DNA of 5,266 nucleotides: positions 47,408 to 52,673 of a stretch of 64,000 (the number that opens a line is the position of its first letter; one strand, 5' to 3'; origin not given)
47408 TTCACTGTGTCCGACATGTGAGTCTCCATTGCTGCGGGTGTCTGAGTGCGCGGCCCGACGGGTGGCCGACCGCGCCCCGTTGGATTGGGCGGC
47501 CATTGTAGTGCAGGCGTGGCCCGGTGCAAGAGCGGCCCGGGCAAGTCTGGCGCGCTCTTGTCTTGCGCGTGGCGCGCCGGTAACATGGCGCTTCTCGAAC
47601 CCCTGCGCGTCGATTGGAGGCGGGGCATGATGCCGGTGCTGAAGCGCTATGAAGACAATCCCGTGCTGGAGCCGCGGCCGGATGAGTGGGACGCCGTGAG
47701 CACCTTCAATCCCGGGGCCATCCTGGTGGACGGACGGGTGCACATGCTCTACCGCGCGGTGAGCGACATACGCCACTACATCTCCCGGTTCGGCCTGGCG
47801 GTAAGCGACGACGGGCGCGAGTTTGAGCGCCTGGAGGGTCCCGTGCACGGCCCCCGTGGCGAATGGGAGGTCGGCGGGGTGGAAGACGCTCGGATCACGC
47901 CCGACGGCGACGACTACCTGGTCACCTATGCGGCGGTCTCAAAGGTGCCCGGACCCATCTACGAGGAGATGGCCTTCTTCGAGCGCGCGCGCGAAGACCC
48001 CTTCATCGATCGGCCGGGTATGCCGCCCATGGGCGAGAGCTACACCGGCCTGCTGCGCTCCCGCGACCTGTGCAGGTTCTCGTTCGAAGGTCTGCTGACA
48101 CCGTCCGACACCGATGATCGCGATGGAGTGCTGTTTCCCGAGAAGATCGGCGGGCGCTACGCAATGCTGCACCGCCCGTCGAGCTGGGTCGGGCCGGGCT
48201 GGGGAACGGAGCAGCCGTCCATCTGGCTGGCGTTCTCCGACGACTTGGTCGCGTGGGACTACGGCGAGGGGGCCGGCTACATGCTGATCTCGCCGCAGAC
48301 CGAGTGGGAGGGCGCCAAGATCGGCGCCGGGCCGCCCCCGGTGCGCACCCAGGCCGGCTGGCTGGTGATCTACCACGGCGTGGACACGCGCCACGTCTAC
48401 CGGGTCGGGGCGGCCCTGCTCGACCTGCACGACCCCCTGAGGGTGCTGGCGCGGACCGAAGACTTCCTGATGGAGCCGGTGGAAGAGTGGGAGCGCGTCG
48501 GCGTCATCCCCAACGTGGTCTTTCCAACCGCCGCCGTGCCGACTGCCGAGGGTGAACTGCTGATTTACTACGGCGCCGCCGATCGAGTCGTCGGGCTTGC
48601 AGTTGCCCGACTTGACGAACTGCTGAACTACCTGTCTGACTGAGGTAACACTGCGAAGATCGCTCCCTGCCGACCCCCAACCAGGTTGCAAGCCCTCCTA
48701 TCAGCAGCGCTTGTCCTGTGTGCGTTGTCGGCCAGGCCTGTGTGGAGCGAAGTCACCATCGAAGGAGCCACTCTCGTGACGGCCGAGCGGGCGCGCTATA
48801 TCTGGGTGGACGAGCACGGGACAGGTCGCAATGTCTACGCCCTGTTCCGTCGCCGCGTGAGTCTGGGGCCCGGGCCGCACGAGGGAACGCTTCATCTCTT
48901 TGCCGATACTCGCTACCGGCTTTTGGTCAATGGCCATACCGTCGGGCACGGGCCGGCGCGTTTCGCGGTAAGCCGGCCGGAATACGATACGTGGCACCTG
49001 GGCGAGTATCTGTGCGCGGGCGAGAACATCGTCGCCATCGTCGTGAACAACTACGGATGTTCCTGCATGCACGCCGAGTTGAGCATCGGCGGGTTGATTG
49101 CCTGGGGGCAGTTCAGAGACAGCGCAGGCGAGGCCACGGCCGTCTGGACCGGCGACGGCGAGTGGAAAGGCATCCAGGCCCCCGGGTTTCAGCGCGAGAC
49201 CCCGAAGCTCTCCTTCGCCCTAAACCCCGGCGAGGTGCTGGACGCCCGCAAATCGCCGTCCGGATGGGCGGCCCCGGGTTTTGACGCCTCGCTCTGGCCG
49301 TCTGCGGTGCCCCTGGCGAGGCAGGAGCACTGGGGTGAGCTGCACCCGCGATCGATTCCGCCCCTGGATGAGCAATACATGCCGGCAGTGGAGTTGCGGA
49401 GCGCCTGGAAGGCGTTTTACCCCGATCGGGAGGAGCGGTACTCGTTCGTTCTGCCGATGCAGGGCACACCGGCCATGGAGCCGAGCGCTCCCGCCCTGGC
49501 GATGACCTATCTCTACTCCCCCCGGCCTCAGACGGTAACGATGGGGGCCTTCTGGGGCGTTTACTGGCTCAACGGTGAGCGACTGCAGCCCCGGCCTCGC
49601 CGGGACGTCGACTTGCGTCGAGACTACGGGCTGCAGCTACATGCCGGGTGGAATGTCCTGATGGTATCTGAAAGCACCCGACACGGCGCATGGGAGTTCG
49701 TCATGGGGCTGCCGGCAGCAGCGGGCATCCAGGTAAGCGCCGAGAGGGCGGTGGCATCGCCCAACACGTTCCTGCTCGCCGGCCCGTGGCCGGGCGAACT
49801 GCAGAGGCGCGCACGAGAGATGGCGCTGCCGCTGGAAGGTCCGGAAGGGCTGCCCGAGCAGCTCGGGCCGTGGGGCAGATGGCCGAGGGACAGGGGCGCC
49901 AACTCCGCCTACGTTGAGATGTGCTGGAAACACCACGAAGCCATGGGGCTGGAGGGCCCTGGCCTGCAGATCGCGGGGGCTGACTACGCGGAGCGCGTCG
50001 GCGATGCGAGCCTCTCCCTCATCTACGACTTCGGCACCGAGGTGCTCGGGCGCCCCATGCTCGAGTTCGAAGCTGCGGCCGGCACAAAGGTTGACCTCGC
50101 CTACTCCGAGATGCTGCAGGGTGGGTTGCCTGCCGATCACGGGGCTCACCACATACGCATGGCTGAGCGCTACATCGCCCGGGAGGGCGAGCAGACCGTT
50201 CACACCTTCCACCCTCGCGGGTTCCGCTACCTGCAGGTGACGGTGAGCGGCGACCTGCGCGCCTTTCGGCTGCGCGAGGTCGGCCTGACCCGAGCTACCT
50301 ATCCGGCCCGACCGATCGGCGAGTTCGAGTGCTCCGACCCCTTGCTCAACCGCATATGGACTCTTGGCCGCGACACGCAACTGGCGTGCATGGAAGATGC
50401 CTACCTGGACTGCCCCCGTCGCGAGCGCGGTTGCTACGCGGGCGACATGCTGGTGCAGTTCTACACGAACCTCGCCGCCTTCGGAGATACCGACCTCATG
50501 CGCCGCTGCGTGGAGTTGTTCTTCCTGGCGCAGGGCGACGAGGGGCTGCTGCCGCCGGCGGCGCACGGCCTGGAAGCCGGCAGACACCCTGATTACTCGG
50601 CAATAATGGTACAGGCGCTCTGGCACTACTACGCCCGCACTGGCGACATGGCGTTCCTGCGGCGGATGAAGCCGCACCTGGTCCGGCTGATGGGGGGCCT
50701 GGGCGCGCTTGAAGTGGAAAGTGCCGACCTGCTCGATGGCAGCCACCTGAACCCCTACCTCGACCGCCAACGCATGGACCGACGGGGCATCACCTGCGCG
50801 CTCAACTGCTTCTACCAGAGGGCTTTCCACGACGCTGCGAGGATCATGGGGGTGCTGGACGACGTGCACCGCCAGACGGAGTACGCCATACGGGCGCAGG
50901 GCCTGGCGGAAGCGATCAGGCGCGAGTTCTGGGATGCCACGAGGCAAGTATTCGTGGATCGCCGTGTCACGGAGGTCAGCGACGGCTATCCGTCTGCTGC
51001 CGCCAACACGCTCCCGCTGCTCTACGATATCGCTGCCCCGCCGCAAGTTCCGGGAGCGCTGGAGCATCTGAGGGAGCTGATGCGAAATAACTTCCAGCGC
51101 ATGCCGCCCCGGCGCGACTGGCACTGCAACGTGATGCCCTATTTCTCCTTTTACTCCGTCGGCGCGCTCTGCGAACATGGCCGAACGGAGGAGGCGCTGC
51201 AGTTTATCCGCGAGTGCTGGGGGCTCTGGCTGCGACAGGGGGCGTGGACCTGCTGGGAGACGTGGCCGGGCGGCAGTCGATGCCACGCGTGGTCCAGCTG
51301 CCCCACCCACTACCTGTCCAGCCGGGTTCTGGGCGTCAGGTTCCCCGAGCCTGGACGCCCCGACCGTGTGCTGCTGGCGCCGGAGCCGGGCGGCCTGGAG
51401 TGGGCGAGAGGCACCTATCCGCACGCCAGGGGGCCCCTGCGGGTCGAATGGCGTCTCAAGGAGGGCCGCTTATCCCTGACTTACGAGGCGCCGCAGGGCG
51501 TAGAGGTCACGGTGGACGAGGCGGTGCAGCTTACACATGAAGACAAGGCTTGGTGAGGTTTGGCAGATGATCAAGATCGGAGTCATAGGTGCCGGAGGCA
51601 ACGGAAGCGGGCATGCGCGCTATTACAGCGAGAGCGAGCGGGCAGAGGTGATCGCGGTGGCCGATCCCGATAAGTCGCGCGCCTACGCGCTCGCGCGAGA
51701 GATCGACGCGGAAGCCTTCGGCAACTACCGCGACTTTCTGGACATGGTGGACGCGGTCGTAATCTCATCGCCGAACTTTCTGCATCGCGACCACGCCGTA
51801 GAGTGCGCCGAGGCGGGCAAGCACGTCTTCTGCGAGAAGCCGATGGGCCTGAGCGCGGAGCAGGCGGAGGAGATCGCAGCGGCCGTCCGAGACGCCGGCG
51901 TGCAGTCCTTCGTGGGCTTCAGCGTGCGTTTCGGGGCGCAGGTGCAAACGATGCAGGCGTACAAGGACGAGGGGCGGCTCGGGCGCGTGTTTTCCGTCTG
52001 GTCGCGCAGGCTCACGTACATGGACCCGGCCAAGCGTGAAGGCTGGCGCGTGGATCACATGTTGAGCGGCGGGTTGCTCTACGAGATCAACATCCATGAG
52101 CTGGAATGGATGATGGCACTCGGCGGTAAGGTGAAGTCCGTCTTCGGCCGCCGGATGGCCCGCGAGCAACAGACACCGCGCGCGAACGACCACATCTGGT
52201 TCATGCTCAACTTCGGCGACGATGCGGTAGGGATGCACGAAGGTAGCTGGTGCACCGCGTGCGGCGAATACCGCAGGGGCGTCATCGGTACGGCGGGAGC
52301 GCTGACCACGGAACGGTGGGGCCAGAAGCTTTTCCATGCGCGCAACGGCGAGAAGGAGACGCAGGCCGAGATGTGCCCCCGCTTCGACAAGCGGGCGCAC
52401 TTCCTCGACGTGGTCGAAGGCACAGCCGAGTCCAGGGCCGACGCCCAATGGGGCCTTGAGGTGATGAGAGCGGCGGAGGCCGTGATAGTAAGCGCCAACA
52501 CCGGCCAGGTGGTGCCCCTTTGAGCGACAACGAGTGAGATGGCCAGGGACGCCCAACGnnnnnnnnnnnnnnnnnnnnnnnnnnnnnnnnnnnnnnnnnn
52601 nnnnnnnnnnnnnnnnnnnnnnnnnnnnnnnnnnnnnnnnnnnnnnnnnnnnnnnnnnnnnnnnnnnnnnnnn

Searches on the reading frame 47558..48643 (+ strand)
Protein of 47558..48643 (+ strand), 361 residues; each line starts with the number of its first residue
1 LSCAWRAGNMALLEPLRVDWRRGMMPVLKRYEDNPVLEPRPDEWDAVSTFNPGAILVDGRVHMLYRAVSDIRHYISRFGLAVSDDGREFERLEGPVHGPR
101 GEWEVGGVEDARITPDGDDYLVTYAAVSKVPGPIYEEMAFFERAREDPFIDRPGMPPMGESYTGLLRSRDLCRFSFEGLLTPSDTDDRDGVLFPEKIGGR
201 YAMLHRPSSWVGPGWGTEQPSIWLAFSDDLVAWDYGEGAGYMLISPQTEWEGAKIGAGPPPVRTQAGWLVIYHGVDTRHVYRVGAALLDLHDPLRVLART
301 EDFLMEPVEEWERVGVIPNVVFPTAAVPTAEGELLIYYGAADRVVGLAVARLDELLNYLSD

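Call 56: search_protein_families(library=pfam, proteins=[window:47558-48643:+], max_evalue=0.001)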
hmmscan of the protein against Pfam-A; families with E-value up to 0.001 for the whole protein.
window:47558-48643:+ (361 aa): 1 family
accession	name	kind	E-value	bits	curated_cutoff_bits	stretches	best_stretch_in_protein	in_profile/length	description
PF04041.19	Glyco_hydro_130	-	2e-59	201.6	26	2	188-359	156-318/320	beta-1,4-mannooligosaccharide phosphorylase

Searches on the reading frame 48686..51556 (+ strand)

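Call 56: search_protein_families(library=pfam, proteins=[window:48686-51556:+], max_evalue=0.001)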
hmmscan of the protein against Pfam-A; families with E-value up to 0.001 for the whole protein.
window:48686-51556:+ (956 aa): 6 families
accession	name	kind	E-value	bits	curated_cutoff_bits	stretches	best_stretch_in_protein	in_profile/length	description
PF17389.8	Bac_rhamnosid6H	-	4.9e-31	108.7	24.5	1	544-879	3-337/339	Bacterial alpha-L-rhamnosidase 6 hairpin glycosidase domain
PF05592.18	Bac_rhamnosid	-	1.8e-09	37.8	22.2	1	445-521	8-87/102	Bacterial alpha-L-rhamnosidase concanavalin-like domain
PF22422.2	MGH1-like_GH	-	2.1e-09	37.8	27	1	700-798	169-267/356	Mannosylglycerate hydrolase MGH1-like glycoside hydrolase domain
PF17390.7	Bac_rhamnosid_C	-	8.5e-09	35.6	22.1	1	894-943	11-61/78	Bacterial alpha-L-rhamnosidase C-terminal domain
PF08531.16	Bac_rhamnosid_N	-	1.6e-06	28.5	25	1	70-223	9-164/172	Alpha-L-rhamnosidase N-terminal domain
PF01204.24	Trehalase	-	0.00099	18.5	21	0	702-789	305-396/512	Trehalase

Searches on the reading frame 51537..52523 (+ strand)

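Call 56: search_protein_families(library=pfam, proteins=[window:51537-52523:+], max_evalue=0.001)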
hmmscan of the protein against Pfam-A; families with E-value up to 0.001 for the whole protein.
window:51537-52523:+ (328 aa): 5 families
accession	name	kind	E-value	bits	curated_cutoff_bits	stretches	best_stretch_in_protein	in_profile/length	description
PF01408.29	GFO_IDH_MocA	-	3.5e-31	108.8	24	1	12-128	1-120/120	Oxidoreductase family, NAD-binding Rossmann fold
PF22725.1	GFO_IDH_MocA_C3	-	1.4e-17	64.3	27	1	136-256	1-123/124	GFO/IDH/MocA C-terminal domain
PF02894.22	GFO_IDH_MocA_C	-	3.1e-16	60.3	22.9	1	145-328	6-218/218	Oxidoreductase family, C-terminal alpha/beta domain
PF03435.24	Sacchrp_dh_NADP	-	3.8e-06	27.7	25.1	1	14-117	1-110/129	Saccharopine dehydrogenase NADP binding domain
PF03807.23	F420_oxidored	-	1.3e-05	26.1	21.6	1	13-81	1-70/94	NADP oxidoreductase coenzyme F420-dependent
